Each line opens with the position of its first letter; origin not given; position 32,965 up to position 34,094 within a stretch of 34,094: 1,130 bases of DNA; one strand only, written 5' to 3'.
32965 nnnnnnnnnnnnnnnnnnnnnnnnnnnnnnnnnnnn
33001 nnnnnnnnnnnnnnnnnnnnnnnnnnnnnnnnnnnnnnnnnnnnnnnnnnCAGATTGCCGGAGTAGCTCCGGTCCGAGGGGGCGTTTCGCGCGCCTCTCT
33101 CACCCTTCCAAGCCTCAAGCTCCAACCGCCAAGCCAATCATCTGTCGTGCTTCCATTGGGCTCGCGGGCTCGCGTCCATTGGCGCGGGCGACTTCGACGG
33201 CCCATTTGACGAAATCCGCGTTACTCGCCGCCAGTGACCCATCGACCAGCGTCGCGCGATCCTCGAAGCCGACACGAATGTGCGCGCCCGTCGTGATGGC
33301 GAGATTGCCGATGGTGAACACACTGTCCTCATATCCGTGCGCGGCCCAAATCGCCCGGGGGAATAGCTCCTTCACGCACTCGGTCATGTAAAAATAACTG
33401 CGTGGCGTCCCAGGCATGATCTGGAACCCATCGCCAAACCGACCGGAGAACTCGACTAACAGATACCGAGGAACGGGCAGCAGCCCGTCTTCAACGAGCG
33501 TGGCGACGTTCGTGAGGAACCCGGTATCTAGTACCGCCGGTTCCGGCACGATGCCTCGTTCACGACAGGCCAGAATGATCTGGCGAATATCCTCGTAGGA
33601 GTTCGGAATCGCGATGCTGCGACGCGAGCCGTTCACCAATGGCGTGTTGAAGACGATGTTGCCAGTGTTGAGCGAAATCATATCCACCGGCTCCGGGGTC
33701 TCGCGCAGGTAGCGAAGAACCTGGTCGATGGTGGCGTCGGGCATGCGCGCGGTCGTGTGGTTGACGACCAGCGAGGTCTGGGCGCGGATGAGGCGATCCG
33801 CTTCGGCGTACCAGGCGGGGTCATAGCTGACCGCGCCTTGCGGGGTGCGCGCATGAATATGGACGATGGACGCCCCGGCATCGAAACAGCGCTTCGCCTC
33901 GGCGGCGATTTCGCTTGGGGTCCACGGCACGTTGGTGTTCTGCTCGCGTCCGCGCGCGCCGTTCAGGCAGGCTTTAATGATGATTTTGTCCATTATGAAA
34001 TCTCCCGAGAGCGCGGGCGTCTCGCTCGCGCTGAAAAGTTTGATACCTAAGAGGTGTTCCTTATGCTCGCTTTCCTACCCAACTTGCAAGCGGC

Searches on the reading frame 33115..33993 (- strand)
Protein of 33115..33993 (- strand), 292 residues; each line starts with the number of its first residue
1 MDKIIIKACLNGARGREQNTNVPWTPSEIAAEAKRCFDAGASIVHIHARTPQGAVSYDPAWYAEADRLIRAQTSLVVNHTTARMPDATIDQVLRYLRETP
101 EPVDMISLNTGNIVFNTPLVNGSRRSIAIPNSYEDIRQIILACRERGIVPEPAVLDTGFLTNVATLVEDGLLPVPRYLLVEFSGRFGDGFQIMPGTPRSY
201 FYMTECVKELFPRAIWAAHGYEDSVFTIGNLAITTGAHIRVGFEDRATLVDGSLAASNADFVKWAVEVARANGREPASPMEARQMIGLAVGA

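Call 37: search_protein_families(library=pfam, proteins=[window:33115-33993:-], max_evalue=0.01)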
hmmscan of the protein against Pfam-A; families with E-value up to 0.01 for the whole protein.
window:33115-33993:- (292 aa): 2 families
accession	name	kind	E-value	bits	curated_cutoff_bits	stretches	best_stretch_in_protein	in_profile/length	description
PF05853.18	BKACE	-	1.1e-67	228.8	24.8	1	3-288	1-274/274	beta-keto acid cleavage enzyme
PF04055.27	Radical_SAM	-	0.0092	16.6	29.5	0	21-149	25-142/166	Radical SAM superfamily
